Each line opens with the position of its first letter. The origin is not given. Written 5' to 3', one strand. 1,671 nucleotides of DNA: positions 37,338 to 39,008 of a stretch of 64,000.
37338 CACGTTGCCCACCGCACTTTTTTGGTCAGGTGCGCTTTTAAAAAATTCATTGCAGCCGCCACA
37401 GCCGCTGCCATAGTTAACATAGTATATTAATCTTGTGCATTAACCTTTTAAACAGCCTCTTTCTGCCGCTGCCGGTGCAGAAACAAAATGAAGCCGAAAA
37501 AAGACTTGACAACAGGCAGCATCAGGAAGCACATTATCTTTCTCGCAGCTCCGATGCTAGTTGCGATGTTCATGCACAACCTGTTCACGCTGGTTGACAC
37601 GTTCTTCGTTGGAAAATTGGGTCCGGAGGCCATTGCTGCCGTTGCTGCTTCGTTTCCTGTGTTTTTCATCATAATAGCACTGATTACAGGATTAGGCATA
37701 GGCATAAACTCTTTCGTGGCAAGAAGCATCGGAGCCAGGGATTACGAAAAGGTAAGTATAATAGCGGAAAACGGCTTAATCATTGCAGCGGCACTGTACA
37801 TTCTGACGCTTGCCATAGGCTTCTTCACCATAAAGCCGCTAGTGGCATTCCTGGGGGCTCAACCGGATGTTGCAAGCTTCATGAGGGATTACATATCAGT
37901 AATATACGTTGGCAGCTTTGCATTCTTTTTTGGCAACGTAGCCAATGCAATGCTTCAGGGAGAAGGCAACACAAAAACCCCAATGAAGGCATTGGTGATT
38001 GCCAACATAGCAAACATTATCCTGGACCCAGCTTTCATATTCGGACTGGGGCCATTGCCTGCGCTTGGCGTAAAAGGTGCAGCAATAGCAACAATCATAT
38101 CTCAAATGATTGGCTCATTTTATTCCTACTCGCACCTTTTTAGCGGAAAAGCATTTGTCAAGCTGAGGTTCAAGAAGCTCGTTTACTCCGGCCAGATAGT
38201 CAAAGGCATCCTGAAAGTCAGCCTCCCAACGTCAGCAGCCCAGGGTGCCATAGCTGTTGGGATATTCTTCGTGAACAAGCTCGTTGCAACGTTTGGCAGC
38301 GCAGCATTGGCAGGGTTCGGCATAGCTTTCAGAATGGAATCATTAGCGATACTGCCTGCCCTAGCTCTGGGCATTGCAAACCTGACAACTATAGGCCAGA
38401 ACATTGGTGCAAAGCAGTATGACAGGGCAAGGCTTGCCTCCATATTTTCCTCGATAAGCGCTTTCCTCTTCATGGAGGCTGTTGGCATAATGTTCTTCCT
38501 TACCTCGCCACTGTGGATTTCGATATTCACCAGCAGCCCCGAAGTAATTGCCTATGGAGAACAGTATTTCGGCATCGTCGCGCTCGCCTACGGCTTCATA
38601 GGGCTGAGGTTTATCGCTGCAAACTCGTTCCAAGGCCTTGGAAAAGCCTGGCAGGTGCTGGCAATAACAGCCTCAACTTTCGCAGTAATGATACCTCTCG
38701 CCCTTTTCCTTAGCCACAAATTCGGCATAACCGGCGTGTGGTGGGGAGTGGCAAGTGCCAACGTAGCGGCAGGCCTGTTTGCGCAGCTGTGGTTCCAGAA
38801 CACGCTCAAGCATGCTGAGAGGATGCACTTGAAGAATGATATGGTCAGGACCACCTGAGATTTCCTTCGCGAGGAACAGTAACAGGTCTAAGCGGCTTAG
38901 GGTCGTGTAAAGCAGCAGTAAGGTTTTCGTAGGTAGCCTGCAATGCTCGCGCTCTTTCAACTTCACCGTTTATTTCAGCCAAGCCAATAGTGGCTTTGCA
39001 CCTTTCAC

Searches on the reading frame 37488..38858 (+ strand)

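Call 54: search_protein_families(library=pfam, proteins=[window:37488-38858:+], max_evalue=0.001)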
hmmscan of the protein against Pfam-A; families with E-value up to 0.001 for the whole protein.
window:37488-38858:+ (456 aa): 1 family
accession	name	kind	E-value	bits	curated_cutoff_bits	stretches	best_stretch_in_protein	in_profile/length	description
PF01554.23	MatE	-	2.2e-55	187.2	24.9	2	22-181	1-160/161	MatE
